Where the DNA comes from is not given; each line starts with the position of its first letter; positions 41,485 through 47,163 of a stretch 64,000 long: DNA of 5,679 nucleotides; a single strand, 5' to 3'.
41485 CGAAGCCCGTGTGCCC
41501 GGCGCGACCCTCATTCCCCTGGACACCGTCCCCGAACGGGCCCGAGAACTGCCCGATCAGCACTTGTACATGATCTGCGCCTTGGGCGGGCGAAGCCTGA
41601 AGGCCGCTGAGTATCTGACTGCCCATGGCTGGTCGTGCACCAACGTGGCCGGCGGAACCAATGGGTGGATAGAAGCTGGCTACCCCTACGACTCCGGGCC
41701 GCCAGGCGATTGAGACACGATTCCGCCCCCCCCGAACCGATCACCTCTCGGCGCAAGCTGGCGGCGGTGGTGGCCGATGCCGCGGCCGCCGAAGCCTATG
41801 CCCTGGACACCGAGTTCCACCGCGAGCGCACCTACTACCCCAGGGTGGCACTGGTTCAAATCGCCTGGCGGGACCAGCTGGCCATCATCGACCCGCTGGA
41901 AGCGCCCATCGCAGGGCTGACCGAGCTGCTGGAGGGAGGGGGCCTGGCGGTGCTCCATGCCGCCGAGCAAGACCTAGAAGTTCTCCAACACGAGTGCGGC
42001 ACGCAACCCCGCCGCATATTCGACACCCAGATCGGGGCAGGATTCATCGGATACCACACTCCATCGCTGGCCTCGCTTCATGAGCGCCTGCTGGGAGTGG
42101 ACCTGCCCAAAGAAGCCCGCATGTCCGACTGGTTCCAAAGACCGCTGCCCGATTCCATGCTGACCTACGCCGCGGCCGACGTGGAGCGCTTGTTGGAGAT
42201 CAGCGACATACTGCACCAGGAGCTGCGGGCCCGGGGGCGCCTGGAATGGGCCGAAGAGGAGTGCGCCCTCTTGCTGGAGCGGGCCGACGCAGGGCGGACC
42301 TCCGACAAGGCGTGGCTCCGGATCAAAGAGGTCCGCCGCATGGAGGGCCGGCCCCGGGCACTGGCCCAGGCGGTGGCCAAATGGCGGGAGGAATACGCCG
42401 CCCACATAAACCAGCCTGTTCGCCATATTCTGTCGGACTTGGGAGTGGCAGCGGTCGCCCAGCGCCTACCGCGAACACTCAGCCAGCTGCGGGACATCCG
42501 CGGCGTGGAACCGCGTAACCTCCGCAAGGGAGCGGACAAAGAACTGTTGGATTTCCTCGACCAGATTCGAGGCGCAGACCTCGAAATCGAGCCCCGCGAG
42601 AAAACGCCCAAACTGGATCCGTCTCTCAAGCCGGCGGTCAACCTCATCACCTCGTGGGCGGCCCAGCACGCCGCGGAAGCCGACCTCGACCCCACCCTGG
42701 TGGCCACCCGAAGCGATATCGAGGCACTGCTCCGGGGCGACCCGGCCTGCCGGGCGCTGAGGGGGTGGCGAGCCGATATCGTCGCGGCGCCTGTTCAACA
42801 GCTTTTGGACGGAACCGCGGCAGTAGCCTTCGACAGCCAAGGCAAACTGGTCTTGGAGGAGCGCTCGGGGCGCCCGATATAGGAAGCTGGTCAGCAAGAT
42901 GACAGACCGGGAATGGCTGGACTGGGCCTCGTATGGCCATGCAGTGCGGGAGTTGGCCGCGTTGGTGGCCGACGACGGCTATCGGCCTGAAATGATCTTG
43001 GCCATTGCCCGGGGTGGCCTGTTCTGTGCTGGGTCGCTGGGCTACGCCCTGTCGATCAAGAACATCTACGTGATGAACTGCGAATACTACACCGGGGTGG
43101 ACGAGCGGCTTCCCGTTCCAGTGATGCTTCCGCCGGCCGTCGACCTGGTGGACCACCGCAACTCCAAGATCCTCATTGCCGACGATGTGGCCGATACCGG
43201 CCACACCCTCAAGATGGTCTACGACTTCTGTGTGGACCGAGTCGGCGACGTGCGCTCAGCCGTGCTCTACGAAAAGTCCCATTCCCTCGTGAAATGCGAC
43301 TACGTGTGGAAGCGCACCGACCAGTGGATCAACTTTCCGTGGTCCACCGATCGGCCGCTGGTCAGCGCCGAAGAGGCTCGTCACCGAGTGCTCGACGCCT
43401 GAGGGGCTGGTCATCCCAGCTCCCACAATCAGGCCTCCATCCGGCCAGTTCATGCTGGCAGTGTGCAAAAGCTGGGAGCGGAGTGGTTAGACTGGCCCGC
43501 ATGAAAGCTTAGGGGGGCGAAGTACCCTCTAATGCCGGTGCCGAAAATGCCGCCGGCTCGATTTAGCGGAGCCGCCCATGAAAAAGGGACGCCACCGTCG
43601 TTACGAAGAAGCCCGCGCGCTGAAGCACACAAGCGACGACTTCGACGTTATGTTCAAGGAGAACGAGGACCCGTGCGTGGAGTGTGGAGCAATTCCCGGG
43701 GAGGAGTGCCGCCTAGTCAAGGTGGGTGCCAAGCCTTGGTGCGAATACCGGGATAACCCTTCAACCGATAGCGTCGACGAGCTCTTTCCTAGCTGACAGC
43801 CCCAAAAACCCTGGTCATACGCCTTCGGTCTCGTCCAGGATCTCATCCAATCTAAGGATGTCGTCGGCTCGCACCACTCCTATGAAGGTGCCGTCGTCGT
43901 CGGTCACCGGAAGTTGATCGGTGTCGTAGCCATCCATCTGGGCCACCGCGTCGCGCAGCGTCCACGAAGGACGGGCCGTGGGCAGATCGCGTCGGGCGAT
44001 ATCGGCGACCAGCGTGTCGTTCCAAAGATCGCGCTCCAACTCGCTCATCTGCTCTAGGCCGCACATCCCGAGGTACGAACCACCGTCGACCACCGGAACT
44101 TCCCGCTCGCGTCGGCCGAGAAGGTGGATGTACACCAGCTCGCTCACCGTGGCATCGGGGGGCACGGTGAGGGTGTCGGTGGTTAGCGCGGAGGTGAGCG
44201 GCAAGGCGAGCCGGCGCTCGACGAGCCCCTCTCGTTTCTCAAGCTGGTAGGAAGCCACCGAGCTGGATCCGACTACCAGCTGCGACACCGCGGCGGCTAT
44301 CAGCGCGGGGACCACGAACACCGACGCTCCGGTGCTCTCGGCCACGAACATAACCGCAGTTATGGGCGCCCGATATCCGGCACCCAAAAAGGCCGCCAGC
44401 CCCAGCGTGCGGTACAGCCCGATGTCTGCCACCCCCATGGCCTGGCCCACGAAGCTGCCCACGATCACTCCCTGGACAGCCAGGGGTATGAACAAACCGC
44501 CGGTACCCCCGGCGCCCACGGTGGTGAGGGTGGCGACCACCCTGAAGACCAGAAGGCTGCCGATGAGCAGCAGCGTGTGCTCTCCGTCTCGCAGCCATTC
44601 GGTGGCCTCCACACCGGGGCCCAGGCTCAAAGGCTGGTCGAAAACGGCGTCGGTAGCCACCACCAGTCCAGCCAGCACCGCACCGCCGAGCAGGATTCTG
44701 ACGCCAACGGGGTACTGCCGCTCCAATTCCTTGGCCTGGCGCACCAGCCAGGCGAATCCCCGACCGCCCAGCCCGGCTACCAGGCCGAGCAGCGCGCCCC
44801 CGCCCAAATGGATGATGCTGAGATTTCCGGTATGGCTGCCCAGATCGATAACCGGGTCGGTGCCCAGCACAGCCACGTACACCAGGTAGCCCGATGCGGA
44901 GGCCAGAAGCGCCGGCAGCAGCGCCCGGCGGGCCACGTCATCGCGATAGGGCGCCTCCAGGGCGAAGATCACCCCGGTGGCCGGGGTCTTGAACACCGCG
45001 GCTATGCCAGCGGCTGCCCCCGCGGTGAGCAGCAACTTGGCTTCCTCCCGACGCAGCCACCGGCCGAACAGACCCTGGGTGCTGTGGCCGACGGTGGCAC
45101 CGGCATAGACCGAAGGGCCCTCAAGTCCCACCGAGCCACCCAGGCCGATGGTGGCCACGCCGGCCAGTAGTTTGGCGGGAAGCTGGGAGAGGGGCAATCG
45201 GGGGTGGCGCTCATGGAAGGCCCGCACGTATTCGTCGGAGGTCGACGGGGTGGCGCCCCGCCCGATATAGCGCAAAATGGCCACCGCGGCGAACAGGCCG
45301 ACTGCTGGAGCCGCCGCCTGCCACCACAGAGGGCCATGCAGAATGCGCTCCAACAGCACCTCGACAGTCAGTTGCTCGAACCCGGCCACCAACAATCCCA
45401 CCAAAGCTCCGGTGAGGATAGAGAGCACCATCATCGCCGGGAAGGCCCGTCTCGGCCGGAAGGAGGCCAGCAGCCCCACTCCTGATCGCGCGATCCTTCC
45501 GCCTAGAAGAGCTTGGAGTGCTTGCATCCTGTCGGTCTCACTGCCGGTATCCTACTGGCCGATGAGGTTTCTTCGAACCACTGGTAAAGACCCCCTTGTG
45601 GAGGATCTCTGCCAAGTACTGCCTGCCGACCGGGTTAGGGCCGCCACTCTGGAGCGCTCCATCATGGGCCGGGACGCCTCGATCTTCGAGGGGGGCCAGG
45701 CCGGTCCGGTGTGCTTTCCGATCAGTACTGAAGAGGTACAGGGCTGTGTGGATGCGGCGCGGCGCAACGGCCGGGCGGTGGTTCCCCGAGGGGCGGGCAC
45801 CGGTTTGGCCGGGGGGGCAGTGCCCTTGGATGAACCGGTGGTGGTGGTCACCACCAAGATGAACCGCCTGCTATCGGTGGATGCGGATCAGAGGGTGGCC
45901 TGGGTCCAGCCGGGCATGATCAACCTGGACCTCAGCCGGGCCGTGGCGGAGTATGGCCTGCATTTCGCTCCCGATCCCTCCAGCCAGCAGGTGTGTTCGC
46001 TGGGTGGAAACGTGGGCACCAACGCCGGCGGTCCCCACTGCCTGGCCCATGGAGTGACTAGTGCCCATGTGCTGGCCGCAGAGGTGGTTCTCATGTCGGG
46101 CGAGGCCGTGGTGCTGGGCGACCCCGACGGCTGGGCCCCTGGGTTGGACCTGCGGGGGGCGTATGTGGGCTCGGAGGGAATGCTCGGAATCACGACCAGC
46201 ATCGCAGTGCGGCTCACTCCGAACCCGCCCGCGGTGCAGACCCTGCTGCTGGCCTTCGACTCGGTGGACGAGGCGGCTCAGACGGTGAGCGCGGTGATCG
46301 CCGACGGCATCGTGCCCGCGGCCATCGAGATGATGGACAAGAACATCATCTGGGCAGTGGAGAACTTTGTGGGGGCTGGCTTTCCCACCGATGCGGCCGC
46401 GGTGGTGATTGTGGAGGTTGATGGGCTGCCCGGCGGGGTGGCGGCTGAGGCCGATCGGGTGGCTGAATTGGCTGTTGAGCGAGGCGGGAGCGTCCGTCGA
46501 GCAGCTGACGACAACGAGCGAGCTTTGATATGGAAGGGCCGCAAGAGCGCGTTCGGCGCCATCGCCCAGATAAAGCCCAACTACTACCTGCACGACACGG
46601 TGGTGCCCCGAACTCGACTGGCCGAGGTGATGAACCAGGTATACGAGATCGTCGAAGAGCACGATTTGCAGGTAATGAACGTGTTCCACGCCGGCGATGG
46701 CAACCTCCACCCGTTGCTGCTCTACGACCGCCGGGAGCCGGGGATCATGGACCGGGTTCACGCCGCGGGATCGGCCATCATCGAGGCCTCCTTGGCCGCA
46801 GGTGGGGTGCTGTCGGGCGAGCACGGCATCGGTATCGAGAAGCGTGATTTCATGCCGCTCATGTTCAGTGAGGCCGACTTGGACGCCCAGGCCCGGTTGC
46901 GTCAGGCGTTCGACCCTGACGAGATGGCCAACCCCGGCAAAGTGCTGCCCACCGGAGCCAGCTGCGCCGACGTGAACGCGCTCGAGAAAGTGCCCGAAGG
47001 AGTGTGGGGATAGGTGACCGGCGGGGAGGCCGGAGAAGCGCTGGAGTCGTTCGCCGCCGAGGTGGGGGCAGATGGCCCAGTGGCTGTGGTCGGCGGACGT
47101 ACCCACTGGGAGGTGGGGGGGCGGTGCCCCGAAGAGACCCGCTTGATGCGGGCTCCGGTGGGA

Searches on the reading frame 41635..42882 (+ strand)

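Call 86: search_protein_families(library=pfam, proteins=[window:41635-42882:+], max_evalue=0.00001)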
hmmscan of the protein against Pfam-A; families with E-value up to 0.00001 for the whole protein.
window:41635-42882:+ (415 aa): 2 families
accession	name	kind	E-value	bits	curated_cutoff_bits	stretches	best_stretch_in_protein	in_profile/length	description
PF01612.26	DNA_pol_A_exo1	-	1.2e-34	120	23.6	1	34-197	2-172/173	3'-5' exonuclease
PF00570.28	HRDC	-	1.6e-10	41.2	23.8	1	242-298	3-59/68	HRDC domain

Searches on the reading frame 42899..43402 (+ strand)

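Call 86: search_protein_families(library=pfam, proteins=[window:42899-43402:+], max_evalue=0.00001)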
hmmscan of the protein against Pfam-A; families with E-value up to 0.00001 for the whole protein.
window:42899-43402:+ (167 aa): 1 family
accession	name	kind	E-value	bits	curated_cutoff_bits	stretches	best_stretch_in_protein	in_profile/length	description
PF00156.33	Pribosyltran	-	1.4e-17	63.9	26.3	1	11-150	4-153/158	Phosphoribosyl transferase domain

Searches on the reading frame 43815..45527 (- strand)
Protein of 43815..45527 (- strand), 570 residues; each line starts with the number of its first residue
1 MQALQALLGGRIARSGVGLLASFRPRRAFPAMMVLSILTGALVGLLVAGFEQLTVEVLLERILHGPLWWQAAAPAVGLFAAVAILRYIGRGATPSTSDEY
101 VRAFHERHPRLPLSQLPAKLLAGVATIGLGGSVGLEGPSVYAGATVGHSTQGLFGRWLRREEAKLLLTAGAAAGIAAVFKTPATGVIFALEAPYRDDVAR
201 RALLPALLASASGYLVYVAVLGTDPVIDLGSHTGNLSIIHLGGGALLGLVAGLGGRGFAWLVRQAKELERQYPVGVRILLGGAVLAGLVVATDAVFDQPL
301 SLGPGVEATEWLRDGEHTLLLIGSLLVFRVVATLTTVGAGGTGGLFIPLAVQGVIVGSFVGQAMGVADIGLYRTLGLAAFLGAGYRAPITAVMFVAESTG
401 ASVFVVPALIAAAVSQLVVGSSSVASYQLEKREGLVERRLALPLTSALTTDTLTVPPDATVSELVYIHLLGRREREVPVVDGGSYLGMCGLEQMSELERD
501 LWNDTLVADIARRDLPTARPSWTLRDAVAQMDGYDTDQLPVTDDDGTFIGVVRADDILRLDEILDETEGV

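Call 86: search_protein_families(library=pfam, proteins=[window:43815-45527:-], max_evalue=0.00001)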
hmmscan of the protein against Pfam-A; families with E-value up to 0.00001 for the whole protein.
window:43815-45527:- (570 aa): 2 families
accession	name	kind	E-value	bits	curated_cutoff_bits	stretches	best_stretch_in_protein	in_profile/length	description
PF00654.25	Voltage_CLC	-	2e-64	218.4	24.8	1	78-419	2-345/346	Voltage gated chloride channel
PF00571.33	CBS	-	9.4e-18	64.7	24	1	507-560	1-54/57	CBS domain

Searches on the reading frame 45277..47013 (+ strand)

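Call 7: search_protein_families(library=pfam, proteins=[window:45277-47013:+], max_evalue=0.01)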
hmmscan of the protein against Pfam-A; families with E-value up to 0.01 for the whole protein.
window:45277-47013:+ (578 aa): 2 families
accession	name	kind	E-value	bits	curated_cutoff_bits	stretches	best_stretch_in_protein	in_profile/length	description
PF02913.24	FAD-oxidase_C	-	5.9e-64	216.6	21.2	1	317-556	2-248/248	FAD linked oxidases, C-terminal domain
PF01565.28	FAD_binding_4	-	1.3e-33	116.1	26.4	1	145-280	4-138/139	FAD binding domain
